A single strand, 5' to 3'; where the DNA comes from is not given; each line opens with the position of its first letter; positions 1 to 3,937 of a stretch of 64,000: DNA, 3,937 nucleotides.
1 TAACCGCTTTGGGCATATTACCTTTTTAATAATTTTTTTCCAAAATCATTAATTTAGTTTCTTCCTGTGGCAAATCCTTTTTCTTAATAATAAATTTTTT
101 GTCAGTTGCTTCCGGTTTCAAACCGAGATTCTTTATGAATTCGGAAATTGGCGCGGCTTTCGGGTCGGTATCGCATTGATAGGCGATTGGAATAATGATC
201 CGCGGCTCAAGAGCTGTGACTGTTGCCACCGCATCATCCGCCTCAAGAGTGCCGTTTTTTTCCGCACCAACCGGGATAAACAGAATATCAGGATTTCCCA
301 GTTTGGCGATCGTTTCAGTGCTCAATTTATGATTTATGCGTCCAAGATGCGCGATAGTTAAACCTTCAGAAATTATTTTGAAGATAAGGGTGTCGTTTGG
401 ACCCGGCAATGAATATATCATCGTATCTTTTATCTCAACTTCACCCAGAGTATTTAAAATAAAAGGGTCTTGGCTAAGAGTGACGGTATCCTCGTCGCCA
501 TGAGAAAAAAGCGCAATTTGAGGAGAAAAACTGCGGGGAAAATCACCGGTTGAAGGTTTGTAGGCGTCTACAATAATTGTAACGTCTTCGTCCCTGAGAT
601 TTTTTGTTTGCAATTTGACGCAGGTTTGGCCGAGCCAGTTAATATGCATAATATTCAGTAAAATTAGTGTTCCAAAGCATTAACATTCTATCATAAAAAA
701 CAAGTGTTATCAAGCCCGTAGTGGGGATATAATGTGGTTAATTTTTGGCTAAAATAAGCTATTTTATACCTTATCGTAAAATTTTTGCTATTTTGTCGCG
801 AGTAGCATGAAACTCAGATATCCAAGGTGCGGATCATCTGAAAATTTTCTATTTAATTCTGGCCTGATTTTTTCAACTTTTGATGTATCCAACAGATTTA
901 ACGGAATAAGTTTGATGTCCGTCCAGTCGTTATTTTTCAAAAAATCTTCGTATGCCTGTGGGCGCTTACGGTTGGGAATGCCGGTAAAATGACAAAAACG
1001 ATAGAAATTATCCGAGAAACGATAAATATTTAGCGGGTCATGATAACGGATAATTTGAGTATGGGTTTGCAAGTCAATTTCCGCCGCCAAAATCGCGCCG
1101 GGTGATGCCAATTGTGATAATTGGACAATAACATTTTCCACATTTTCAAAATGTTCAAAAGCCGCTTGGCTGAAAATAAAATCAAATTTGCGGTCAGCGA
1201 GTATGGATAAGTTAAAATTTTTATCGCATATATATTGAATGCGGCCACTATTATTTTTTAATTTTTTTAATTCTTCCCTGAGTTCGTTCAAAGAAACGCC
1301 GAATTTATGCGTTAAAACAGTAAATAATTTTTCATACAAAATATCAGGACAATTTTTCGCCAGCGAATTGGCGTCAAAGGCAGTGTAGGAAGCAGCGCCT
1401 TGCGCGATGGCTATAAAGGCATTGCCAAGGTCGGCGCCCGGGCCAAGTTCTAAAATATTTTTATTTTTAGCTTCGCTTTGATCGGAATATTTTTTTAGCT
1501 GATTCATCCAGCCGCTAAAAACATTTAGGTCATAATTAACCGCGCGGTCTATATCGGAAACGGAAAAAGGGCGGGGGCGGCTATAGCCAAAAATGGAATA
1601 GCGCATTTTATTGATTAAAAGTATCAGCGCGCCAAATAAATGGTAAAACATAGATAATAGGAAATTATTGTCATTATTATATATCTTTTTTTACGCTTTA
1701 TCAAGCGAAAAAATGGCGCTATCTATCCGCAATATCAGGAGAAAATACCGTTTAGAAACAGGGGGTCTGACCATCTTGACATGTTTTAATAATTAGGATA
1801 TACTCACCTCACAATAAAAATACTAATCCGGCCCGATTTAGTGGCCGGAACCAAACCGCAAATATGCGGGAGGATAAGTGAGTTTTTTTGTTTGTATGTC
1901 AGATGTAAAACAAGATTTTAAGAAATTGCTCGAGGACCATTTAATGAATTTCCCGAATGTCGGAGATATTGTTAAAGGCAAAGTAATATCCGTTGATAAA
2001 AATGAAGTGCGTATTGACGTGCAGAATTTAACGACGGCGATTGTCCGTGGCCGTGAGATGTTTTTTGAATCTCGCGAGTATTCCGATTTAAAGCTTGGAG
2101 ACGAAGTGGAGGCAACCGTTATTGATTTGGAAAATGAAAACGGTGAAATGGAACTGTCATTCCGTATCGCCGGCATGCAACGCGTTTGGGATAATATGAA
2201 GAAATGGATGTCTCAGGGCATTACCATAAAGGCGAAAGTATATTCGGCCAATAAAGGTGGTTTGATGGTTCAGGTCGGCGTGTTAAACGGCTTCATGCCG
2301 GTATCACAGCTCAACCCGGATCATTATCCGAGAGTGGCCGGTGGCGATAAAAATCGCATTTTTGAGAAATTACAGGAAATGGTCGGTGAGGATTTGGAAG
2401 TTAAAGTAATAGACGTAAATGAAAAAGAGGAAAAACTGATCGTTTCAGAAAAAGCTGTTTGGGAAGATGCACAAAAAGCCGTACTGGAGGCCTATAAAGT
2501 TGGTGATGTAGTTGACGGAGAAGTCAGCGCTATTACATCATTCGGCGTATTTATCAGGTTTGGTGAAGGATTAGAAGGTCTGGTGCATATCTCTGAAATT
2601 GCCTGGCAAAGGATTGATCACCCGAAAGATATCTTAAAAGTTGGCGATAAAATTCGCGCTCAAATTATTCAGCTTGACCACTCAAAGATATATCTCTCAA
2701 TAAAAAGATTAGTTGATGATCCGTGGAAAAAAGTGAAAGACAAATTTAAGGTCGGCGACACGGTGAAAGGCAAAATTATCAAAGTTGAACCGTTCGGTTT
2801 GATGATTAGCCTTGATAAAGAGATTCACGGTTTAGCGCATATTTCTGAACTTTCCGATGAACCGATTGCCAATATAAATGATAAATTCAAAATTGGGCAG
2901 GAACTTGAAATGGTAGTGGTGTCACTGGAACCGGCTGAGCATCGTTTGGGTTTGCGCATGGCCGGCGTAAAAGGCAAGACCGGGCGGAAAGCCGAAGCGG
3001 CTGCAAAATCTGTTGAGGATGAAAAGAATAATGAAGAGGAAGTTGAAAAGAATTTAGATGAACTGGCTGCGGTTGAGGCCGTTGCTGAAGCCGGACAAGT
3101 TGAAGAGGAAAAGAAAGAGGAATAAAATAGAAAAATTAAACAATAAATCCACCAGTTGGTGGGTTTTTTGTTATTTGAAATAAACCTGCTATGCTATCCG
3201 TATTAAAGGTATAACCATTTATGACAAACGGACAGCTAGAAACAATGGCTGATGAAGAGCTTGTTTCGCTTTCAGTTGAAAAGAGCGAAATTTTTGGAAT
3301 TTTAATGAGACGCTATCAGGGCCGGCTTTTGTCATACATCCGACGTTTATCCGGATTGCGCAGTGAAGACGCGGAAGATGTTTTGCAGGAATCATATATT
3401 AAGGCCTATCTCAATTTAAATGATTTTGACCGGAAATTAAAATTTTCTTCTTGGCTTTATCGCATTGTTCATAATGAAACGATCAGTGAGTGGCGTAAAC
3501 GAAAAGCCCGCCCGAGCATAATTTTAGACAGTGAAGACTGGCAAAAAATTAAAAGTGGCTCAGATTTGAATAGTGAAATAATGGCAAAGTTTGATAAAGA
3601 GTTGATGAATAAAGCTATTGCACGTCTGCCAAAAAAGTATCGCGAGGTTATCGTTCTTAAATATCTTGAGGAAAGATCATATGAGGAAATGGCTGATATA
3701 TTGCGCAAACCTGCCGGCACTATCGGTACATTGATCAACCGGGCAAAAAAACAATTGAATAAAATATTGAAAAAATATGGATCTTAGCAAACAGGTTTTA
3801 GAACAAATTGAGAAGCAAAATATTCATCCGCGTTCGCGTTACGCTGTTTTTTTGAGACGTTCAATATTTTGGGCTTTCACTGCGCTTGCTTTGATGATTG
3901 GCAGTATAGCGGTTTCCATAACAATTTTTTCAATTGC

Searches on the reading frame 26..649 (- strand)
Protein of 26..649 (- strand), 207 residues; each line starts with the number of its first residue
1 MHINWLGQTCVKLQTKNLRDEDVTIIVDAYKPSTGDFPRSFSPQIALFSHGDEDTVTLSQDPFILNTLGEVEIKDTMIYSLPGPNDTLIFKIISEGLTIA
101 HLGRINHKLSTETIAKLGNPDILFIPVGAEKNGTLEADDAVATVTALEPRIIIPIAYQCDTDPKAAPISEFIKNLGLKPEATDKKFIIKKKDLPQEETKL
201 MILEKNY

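Call 55: search_protein_families(library=pfam, proteins=[window:26-649:-], max_evalue=0.001)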
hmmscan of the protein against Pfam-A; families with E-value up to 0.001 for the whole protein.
window:26-649:- (207 aa): 1 family
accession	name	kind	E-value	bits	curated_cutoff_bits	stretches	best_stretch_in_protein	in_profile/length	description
PF13483.12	Lactamase_B_3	-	5.1e-22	79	24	1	3-155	2-159/160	Beta-lactamase superfamily domain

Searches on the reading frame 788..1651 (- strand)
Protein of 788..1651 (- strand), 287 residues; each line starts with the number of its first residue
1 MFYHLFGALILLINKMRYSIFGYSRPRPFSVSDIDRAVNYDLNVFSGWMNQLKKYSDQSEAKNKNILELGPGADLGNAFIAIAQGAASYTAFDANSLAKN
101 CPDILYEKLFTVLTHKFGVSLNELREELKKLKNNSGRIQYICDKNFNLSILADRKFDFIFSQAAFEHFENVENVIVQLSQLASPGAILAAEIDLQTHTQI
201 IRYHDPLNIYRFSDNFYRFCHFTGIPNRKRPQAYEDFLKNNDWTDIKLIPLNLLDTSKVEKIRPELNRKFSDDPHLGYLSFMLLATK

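Call 55: search_protein_families(library=pfam, proteins=[window:788-1651:-], max_evalue=0.001)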
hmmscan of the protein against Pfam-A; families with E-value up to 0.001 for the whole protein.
window:788-1651:- (287 aa): 2 families
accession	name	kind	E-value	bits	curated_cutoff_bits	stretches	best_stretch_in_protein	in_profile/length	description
PF13489.12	Methyltransf_23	-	1.4e-07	31.9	27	1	48-243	9-159/164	Methyltransferase domain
PF08241.18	Methyltransf_11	-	2.9e-06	28.3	21.2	1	124-189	30-94/95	Methyltransferase domain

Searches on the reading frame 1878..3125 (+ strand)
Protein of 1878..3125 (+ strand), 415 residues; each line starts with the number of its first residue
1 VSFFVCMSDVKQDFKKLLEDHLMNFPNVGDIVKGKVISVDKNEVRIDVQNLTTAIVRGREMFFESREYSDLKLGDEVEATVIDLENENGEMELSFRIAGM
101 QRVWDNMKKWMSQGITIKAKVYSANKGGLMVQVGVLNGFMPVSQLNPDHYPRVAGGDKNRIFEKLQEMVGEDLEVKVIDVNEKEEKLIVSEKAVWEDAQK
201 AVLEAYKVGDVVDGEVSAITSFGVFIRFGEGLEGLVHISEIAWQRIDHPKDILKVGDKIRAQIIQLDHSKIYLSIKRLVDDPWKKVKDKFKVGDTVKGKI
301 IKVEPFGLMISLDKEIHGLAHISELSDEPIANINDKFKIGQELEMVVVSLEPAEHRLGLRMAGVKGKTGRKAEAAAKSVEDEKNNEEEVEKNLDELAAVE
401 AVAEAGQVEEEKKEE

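Call 55: search_protein_families(library=pfam, proteins=[window:1878-3125:+], max_evalue=0.001)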
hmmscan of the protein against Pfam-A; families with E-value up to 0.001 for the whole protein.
window:1878-3125:+ (415 aa): 7 families
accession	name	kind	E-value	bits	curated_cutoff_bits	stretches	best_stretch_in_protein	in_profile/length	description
PF00575.29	S1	-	5.2e-49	165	22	4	207-275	3-73/74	S1 RNA binding domain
PF23459.1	S1_RRP5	-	1.3e-18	67.8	27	2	207-270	2-65/72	RRP5 S1 domain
PF21710.3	Spt6_S1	-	2.7e-09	37.6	27.5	0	207-273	15-82/91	Spt6, S1/OB domain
PF24685.1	OB_RRP5_4th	-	8.8e-09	35.7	31.5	0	306-350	24-71/92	RRP5 OB-fold domain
PF17092.11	PCB_OB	-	2.4e-05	25.5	27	0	15-69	18-72/111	Penicillin-binding protein OB-like domain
PF21543.3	CvfB_2nd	-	2.4e-05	24.6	27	0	69-96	49-75/76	Virulence regulatory factor CvfB, second domain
PF21266.3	RRP4_S1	-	0.00032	21.3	27.3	0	26-56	4-34/73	RRP4, S1 domain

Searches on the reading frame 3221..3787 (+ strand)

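Call 55: search_protein_families(library=pfam, proteins=[window:3221-3787:+], max_evalue=0.001)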
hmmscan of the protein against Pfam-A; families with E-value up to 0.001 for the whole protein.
window:3221-3787:+ (188 aa): 3 families
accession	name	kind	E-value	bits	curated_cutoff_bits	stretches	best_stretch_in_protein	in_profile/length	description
PF04542.20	Sigma70_r2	-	1.2e-16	60.7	24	1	28-96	1-70/71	Sigma-70 region 2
PF08281.18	Sigma70_r4_2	-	9.1e-15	54.5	25.7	1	129-179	4-54/54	Sigma-70, region 4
PF04545.22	Sigma70_r4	-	2.2e-07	30.7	24.1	1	132-179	1-48/50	Sigma-70, region 4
